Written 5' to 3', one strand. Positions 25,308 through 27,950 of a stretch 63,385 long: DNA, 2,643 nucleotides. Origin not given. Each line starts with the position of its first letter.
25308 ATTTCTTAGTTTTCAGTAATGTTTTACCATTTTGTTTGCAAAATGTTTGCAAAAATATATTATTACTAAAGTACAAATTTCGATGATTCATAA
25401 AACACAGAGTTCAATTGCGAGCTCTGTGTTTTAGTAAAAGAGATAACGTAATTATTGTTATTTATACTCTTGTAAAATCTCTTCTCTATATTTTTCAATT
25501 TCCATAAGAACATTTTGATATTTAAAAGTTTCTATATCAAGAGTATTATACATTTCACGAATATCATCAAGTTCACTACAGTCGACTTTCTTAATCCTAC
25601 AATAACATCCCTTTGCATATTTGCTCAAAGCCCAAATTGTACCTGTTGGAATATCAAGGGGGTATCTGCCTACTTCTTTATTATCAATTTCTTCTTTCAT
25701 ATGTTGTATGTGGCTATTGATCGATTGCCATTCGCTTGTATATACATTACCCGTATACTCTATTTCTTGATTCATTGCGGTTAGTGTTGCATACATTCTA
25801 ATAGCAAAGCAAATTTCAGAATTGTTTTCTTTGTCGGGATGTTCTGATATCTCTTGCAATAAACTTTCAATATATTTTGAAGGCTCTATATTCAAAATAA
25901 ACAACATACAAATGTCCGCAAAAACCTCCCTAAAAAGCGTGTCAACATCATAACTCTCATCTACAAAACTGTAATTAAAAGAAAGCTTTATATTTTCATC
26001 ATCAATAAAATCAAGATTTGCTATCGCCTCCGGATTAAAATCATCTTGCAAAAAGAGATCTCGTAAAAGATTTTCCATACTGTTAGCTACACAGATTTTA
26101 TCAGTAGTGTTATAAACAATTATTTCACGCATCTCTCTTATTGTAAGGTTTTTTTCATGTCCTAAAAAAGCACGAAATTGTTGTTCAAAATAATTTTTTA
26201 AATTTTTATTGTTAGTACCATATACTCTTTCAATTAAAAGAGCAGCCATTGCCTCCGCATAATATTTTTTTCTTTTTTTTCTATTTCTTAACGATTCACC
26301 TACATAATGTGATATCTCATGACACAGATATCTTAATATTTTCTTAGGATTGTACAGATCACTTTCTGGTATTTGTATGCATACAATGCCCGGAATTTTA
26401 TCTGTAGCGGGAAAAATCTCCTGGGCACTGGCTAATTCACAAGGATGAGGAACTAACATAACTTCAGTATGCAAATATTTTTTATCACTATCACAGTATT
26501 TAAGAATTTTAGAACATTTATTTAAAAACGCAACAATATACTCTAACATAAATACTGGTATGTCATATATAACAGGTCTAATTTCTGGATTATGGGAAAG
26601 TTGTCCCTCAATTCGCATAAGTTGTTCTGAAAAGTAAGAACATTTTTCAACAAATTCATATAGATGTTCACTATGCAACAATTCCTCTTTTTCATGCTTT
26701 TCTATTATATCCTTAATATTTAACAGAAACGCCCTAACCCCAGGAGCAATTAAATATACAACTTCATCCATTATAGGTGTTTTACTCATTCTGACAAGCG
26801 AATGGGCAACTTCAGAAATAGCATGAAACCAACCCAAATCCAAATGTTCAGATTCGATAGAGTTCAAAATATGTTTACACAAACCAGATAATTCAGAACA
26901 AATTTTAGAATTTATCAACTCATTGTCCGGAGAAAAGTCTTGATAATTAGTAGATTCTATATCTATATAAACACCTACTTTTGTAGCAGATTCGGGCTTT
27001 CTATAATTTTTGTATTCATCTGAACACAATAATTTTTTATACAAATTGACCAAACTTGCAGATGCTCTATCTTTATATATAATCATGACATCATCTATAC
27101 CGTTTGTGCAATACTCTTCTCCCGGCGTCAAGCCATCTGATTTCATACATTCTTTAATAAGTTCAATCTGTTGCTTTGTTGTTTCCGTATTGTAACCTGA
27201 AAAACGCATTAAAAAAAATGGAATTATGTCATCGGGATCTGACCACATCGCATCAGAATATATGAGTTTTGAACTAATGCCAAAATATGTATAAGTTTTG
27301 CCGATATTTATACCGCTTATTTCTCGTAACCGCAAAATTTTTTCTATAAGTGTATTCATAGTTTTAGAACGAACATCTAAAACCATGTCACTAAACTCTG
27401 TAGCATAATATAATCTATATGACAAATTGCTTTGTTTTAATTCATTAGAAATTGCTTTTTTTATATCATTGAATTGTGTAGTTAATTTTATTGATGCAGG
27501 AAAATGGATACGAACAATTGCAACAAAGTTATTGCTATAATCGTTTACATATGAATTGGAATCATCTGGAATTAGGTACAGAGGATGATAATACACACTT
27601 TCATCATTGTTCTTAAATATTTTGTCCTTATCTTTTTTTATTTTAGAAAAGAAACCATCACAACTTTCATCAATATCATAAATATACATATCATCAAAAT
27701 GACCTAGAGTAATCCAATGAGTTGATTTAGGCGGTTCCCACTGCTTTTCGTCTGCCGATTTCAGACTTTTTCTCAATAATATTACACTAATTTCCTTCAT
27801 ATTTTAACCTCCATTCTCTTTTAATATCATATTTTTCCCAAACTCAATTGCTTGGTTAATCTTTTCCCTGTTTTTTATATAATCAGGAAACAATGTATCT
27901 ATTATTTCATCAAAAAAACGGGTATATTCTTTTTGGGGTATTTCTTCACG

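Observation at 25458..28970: AT-rich two-gene cassette (4-TM protein plus 780-aa HExxH protein) carried by a decayed integrative element: candidate uncharacterised defence or abortive-infection module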

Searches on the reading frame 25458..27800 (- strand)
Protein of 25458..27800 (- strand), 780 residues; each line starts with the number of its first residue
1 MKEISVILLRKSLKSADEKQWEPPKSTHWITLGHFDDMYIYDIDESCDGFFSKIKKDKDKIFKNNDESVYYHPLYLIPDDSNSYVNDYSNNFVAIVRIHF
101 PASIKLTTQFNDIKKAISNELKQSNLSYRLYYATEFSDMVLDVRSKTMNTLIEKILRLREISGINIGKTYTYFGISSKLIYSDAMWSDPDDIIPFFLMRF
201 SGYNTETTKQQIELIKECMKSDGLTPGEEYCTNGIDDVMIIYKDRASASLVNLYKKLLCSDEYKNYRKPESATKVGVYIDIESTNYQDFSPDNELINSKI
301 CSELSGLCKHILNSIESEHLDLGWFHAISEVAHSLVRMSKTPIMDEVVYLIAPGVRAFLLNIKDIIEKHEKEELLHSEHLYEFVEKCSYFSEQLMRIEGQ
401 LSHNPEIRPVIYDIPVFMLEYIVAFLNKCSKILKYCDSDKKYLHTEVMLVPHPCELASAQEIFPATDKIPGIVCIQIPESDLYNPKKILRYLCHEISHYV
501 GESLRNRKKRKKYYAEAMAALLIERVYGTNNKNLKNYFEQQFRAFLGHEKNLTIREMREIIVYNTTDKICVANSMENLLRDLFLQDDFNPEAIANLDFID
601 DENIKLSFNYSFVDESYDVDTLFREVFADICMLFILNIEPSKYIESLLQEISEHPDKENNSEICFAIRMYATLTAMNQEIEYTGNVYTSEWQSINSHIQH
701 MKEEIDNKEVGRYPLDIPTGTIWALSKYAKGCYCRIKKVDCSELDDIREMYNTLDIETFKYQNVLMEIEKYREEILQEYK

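Call 3: search_protein_families(library=pfam, proteins=[window:25458-27800:-], max_evalue=1)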
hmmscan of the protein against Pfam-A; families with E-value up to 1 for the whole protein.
window:25458-27800:- (780 aa): 1 family
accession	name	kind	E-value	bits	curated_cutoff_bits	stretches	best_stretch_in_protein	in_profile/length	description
PF18818.7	MPTase-PolyVal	-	0.1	13.2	27.5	1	474-516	29-72/126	Zincin-like metallopeptidase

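Call 4: search_protein_families(library=padloc, proteins=[window:25458-27800:-], max_evalue=1)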
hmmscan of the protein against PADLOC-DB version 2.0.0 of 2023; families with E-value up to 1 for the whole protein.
window:25458-27800:- (780 aa): 0 families

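Call 5: search_protein_families(library=ncbifam, proteins=[window:25458-27800:-], max_evalue=1)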
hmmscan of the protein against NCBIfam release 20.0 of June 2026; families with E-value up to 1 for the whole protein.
window:25458-27800:- (780 aa): 0 families

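Call 6: search_protein_families(library=phrogs, proteins=[window:25458-27800:-], max_evalue=1)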
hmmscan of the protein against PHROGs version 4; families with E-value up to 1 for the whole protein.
window:25458-27800:- (780 aa): 0 families

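Call 7: find_homologous_proteins(query=window:25458-27800:-)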
Query window:25458-27800:- (780 aa): 48 proteins with E <= 0.001 among 8000 candidates.
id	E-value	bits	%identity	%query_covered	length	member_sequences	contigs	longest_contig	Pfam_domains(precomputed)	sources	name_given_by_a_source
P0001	0.0e+0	1778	100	100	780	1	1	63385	-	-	-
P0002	0.0e+0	1566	89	100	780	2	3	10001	-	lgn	-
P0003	0.0e+0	1266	73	100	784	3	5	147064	-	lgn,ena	-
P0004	5.9e-250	850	52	100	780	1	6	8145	-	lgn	-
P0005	1.3e-224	766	49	100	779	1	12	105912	-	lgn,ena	-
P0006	3.1e-224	765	49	100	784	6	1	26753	-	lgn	-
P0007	1.0e-221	757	49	100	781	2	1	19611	-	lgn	-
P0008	3.3e-218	745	48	100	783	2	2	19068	-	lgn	-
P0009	1.1e-217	743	47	100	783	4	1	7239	-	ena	-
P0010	1.4e-215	736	46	100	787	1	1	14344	-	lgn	-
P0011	2.1e-199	683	45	99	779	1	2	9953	-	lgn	-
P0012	2.3e-186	640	41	100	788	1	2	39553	-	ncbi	-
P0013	1.0e-182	628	43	99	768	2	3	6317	-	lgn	-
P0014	7.2e-178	612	42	99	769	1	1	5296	-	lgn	-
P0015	9.4e-178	611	42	100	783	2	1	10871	-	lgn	-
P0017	4.0e-174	599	43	100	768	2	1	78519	-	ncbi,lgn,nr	ncbi:MAG: hypothetical protein Q4F17_08785 [Eubacteriales bacterium]|nr:hypothetical protein [Eubact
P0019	1.6e-171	591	42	99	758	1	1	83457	-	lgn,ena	-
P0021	2.2e-169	584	41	100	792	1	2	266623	-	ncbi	-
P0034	2.5e-120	421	34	100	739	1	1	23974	-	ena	-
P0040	3.6e-97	345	31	96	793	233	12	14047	-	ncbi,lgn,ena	-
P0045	1.4e-92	330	31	96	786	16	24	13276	-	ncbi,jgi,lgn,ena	jgi:hypothetical protein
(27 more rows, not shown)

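Call 10: find_encoding_contigs(protein=P0003, flank=10000, max_places=3)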
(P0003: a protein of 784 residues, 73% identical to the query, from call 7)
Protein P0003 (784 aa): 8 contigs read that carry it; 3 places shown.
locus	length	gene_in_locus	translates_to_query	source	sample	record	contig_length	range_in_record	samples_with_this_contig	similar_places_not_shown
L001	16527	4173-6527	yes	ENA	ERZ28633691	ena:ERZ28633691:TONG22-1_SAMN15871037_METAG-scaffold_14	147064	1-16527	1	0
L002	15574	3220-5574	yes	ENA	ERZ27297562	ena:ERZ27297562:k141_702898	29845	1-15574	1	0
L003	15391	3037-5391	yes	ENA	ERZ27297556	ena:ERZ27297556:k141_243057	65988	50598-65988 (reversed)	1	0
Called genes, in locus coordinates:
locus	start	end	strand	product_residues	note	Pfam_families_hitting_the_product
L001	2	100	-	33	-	?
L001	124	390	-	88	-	PF19629:DUF6133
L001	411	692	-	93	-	PF04026:SpoVG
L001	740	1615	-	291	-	PF02195:ParB_N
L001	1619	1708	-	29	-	-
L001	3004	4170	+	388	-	-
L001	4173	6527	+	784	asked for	-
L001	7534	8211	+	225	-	-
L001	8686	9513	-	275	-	-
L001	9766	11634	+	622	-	PF07690:MFS_1, PF13347:MFS_2, PF00083:Sugar_tr (faint), PF03137:OATP (faint)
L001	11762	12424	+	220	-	PF01381:HTH_3, PF12844:HTH_19, PF13560:HTH_31, PF12674:Zn_ribbon_2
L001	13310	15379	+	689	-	PF00009:GTP_EFTU, PF22042:EF-G_D2, PF14492:EFG_III, PF03764:EFG_IV, PF00679:EFG_C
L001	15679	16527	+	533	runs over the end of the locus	PF13306:LRR_5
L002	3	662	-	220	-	?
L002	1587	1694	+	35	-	-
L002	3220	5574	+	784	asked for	-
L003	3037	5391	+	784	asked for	-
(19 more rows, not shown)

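Call 11: find_encoding_contigs(protein=P0021, flank=10000, max_places=2)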
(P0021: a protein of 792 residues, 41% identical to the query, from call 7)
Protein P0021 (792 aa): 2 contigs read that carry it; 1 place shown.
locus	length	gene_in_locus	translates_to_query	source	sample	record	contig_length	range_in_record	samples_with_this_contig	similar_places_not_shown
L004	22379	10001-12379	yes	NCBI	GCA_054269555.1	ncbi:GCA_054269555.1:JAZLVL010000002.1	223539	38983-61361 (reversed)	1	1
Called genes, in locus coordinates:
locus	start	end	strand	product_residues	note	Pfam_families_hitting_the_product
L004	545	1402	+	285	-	PF11449:ArsP_2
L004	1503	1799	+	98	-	PF01371:Trp_repressor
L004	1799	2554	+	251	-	PF01209:Ubie_methyltran (weak), PF13489:Methyltransf_23, PF08241:Methyltransf_11, PF08242:Methyltransf_12, PF13649:Methyltransf_25, PF13847:Methyltransf_31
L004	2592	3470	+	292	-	PF01430:HSP33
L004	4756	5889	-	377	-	PF07804:HipA_C (weak)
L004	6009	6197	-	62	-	-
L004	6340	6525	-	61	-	-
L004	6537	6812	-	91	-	-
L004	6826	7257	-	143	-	-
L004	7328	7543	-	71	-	-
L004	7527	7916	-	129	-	PF12957:DUF3846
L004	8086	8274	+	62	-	PF10723:RepB-RCR_reg (weak)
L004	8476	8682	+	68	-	-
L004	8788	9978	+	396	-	-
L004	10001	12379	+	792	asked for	-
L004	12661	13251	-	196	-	PF13958:ToxN_toxin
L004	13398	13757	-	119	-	PF00436:SSB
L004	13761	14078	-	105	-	PF12957:DUF3846 (weak)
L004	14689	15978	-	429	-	PF13730:HTH_36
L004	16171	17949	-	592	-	PF02534:T4SS-DNA_transf, PF10412:TrwB_AAD_bind, PF12696:TraG-D_C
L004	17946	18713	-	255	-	PF04203:Sortase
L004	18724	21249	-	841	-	PF18555:MobL, PF08238:Sel1 (weak)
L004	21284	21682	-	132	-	-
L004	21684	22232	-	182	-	-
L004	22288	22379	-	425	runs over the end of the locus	PF05257:CHAP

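Call 15: find_encoding_contigs(protein=P0040, flank=10000, max_places=5)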
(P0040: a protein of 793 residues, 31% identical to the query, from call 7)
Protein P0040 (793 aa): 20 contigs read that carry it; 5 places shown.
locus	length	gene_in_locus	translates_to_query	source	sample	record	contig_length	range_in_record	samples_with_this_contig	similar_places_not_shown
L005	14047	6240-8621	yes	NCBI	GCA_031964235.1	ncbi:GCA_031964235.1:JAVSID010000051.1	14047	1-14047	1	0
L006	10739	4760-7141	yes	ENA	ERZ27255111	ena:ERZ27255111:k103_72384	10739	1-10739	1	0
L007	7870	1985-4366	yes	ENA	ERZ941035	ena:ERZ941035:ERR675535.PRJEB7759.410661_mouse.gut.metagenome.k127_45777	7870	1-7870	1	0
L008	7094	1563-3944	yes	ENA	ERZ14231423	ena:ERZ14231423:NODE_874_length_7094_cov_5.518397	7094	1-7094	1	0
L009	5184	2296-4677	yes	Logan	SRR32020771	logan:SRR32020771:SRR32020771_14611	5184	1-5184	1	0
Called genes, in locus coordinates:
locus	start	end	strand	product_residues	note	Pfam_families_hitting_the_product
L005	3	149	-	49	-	?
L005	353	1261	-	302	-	PF13490:zf-HC2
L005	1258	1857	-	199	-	PF07638:Sigma70_ECF, PF04542:Sigma70_r2, PF08281:Sigma70_r4_2, PF04545:Sigma70_r4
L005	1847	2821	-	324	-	PF01207:Dus, PF01180:DHO_dh (faint)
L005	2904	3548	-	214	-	PF01470:Peptidase_C15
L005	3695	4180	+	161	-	PF00383:dCMP_cyt_deam_1, PF14437:MafB19-deam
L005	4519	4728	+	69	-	-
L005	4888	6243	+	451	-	-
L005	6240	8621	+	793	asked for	-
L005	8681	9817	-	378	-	PF00768:Peptidase_S11, PF13354:Beta-lactamase2, PF07943:PBP5_C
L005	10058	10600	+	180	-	PF00440:TetR_N, PF14278:TetR_C_8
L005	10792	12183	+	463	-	PF04055:Radical_SAM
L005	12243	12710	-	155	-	-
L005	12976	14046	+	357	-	?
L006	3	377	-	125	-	?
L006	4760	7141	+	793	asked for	-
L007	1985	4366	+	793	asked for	-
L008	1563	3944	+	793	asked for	-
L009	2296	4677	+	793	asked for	-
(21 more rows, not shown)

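Call 16: find_encoding_contigs(protein=P0017, flank=10000, max_places=2)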
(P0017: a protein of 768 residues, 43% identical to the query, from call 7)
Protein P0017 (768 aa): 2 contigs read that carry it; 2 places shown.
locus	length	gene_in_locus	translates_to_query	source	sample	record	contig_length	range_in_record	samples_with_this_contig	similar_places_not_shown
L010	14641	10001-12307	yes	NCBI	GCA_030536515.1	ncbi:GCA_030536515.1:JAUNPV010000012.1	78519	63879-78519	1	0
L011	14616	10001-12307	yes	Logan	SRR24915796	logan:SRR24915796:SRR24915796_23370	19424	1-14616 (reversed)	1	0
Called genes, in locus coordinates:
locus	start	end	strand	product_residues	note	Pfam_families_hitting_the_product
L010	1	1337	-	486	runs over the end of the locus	-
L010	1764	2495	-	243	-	PF09587:PGA_cap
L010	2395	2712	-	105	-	PF09587:PGA_cap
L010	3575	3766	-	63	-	-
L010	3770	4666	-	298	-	-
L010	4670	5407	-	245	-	PF12687:DUF3801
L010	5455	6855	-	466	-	PF01637:ATPase_2, PF13191:AAA_16 (weak), PF13173:AAA_14, PF13401:AAA_22, PF03008:DUF234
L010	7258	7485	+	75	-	-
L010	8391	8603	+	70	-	-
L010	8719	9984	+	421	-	-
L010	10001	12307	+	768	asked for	-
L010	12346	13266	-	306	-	-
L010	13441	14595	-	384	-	PF00078:RVT_1, PF01844:HNH (weak)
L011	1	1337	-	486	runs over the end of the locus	-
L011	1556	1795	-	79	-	-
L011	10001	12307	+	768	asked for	-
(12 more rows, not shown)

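Call 17: find_encoding_contigs(protein=P0005, flank=10000, max_places=4)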
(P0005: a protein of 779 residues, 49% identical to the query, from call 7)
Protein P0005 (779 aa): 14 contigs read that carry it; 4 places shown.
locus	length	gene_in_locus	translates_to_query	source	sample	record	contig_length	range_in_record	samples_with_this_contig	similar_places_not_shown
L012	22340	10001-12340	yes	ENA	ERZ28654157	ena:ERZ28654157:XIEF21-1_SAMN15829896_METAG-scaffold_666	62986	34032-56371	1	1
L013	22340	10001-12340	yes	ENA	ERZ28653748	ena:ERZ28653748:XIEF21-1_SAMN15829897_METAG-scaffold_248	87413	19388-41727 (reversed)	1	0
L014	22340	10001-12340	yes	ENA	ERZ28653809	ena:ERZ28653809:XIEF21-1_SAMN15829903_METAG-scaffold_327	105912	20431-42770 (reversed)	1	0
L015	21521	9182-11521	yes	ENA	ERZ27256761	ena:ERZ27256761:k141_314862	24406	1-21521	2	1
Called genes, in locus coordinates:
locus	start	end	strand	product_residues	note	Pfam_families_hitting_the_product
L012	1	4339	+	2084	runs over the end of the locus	PF24517:CBM96, PF25023:TEN_YD-shell (faint), PF05593:RHS_repeat (faint)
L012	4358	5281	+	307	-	-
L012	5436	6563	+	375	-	-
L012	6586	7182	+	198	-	-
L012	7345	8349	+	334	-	-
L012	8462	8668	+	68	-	-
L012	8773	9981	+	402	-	-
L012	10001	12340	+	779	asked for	-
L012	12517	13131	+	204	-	-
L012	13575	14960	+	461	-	-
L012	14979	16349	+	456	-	-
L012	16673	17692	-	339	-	PF01370:Epimerase (weak)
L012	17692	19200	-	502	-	PF01073:3Beta_HSD (weak), PF01370:Epimerase, PF02719:Polysacc_synt_2 (weak), PF13460:NAD_binding_10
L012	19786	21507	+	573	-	PF00069:Pkinase, PF07714:PK_Tyr_Ser-Thr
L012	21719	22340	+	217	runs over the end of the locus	PF20247:DUF6602 (weak)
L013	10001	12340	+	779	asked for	-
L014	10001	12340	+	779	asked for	-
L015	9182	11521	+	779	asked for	-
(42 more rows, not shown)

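Call 20: find_related_loci(query=A1, collection=genome_contigs, flank=10000)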
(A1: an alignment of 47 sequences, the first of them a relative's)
Query A1 (780 aa) in genome_contigs; peptide patterns used: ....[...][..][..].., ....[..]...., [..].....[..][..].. (x = any residue, [..] = any of these).
85 stretches matched a pattern; 11 encode a relative of the query (tblastn E <= 1e-3); 10 distinct loci.
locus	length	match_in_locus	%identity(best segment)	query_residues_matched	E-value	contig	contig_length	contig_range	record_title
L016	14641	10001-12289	43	1-777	0e+0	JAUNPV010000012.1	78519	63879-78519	MAG: Eubacteriales bacterium isolate S36M_St_45 NODE_164_length_78519_cov_531.280141, whole genome shotgun sequence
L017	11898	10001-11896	48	1-628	3e-180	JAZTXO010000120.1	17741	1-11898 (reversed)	MAG: Eubacteriales bacterium isolate T1900045329_YK20190018.MAGScoT_cleanbin_000029 SGB_6500_k141_492832, whole genome s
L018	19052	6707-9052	49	1-778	0e+0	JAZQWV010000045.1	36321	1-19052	MAG: Candidatus Fimenecus sp. isolate T1900045164_TC20190158.MAGScoT_cleanbin_000011 SGB_5106_k141_1428162, whole genome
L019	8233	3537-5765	32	24-779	4e-110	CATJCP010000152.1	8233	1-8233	MAG: uncultured Oscillospiraceae bacterium isolate iMGMC-155_1678881731 genome assembly, contig: MegahitA5_102346, whole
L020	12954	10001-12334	32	6-776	9e-106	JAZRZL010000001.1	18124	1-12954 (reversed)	MAG: Faecousia sp. isolate T1900044948_TA20190001.MAGScoT_cleanbin_000021 SGB_3507_k141_826270, whole genome shotgun seq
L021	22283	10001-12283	31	29-778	5e-99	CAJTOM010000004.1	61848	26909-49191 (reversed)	MAG TPA_asm: uncultured Oscillospiraceae bacterium isolate MGBC104380 genome assembly, contig: MGBC104380.4, whole genom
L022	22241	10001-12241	28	29-775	2e-78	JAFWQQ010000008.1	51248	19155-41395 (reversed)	MAG: Oscillospiraceae bacterium isolate RGIG5982 Sheep_Omasum-2__c105, whole genome shotgun sequence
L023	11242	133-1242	31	388-779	1e-52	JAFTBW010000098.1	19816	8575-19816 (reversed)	MAG: Oscillospiraceae bacterium isolate RGIG3677 Goat_Rumen.Co__c1075656, whole genome shotgun sequence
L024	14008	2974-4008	22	220-535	6e-8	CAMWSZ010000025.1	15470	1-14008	MAG TPA_asm: uncultured Clostridia bacterium isolate SRR14411324_bin.1_metawrap_v1.3_MAG genome assembly, contig: NODE.2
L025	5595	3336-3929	22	314-512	6e-7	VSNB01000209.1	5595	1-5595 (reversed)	MAG: Clostridiales bacterium isolate SC1148_S1_bin.5 SC1148_S1_SC1148_S1_bin.5_contig_209, whole genome shotgun sequence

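Call 34: predict_structure(alignment_id=A1)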
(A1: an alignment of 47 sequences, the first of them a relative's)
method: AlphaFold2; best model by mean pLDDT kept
length: 780 residues; sequences in the alignment: 47
mean_pLDDT: 89.2   pTM: 0.89
mean pLDDT of the five models: 89.2, 88.6, 87.7, 87.2, 86.7
residues with pLDDT >= 90: 474; 70-90: 278; 50-70: 28; < 50: 0
segments of 3 or more residues with pLDDT < 50: none
pLDDT, mean of each block of 10 residues (from residue 1): 84 72 92 92 78 91 90 90 77 94 90 93 92 85 95 93 87 94 86 93 83 91 82 81 94 91 77 89 75 85 94 89 91 93 86 95 91 83 94 83 71 89 94 82 83 88 89 93 92 93 90 97 93 91 91 93 94 91 82 81 95 94 97 96 94 77 95 97 93 95 92 90 97 93 92 88 92 85
secondary structure, 60 per line:
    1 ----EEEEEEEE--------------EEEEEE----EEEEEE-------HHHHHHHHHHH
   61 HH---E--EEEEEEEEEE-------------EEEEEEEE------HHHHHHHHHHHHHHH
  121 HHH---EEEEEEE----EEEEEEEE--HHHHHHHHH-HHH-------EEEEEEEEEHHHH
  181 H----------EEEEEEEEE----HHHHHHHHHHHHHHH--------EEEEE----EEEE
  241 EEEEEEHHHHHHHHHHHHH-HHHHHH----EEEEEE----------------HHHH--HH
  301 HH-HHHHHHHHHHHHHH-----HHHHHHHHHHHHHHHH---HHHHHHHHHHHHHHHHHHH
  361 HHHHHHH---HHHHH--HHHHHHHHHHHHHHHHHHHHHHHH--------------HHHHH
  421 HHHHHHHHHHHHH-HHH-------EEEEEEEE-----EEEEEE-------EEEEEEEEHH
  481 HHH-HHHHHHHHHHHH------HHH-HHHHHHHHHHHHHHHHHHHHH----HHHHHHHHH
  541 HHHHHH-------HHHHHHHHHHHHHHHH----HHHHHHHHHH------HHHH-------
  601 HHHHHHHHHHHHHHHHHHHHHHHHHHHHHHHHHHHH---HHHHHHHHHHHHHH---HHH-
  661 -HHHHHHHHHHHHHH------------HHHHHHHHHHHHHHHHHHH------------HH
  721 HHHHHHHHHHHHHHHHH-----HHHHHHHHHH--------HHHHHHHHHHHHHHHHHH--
elements in order (helices of 4 or more, strands of 3 or more residues): E5-12 E27-32 E37-42 H50-62 E69-78 E92-99 H106-123 E127-133 E138-145 H148-156 E168-176 H177-181 E192-200 H205-219 E228-232 E237-246 H247-259 H261-266 E271-276 H293-296 H299-302 H304-317 H323-338 H342-367 H371-375 H378-401 H416-433 E445-452 E458-463 E471-478 H479-483 H485-496 H507-527 H532-546 H554-569 H574-583 H590-593 H601-636 H640-653 H662-675 H688-706 H719-737 H743-752 H761-778

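Call 37: fold_search(model_id=the predicted structure, library=pdb)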
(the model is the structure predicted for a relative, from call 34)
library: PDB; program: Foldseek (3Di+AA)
matches with E <= 10: 830; with E <= 0.001: 0
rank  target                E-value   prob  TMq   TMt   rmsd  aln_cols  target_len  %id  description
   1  9miq_B                8.4e-03  1.00  0.17  0.51   5.3       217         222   10  Wild-type Coproheme Decarboxylase from Streptomyces Coelicolor in complex with Monovinyl, Monopropionate Deuteroheme (released 2025-10-22)
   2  6n0f_I                9.2e-03  0.98  0.10  0.31  17.1       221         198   10  Cryo-EM structure of the HO BMC shell: subregion classified for BMC-T: TD-TSTSTS (released 2019-03-13)
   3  2pgc_B                1.2e-02  1.00  0.17  0.54   5.8       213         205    9  Crystal structure of a a marine metagenome protein (jcvi_pep_1096685590403) from uncultured marine organism at 2.53 A  (released 2007-04-24)
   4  8tpr_A                1.3e-02  0.13  0.08  0.09  30.8       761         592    9  nhTMEM16 A444P mutant in lipid nanodiscs with MSP1E3 scaffold protein in the presence of Ca2+ (short TM6) (released 2024-05-08)
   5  6qma_A                1.4e-02  0.13  0.08  0.09  29.2       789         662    8  Cryo-EM structure of calcium-bound nhTMEM16 lipid scramblase in nanodisc (intermediate state) (released 2019-03-06)
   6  9mhr_A                1.5e-02  1.00  0.18  0.54   5.1       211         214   10  G169L variant of Coproheme Decarboxylase from Streptomyces Coelicolor in complex with Monovinyl, Monopropionate Deuter (released 2025-10-22)
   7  9miq_H                1.9e-02  1.00  0.17  0.51   5.4       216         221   11  Wild-type Coproheme Decarboxylase from Streptomyces Coelicolor in complex with Monovinyl, Monopropionate Deuteroheme (released 2025-10-22)
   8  7rxg_A                2.1e-02  0.12  0.08  0.09  31.7       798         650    8  afTMEM16 in C18 lipid nanodiscs with MSP1E3 scaffold protein in the presence of Ca2+, full dimer (released 2022-05-18)
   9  7rxh                  2.4e-02  0.11  0.08  0.09  31.7       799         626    8  afTMEM16 in C18 lipid nanodiscs with MSP1E3 scaffold protein in the presence of Ca2+, monomer with extra lipids (released 2022-05-18)
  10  3mcs_B                2.5e-02  1.00  0.16  0.44   6.8       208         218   12  Crystal structure of Putative monooxygenase (FN1347) from FUSOBACTERIUM NUCLEATUM SUBSP. NUCLEATUM ATCC 25586 at 2.55  (released 2010-05-19)
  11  2pgc_A                2.6e-02  1.00  0.17  0.52   6.5       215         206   11  Crystal structure of a a marine metagenome protein (jcvi_pep_1096685590403) from uncultured marine organism at 2.53 A  (released 2007-04-24)
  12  6n0f_U                2.7e-02  0.95  0.10  0.32  16.8       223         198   10  Cryo-EM structure of the HO BMC shell: subregion classified for BMC-T: TD-TSTSTS (released 2019-03-13)
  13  9mhr_C                2.9e-02  1.00  0.18  0.53   5.1       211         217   10  G169L variant of Coproheme Decarboxylase from Streptomyces Coelicolor in complex with Monovinyl, Monopropionate Deuter (released 2025-10-22)
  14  4m05_A                2.9e-02  0.93  0.10  0.26  13.9       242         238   10  Crystal Structure of Mutant Chlorite Dismutase from Candidatus Nitrospira defluvii R173E (released 2014-01-15)
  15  9a76_A                2.9e-02  0.93  0.10  0.13  15.0       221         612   17  Integrative model of LEPA-CSHA by crosslinking MS and deep learning (released 2024-09-18)
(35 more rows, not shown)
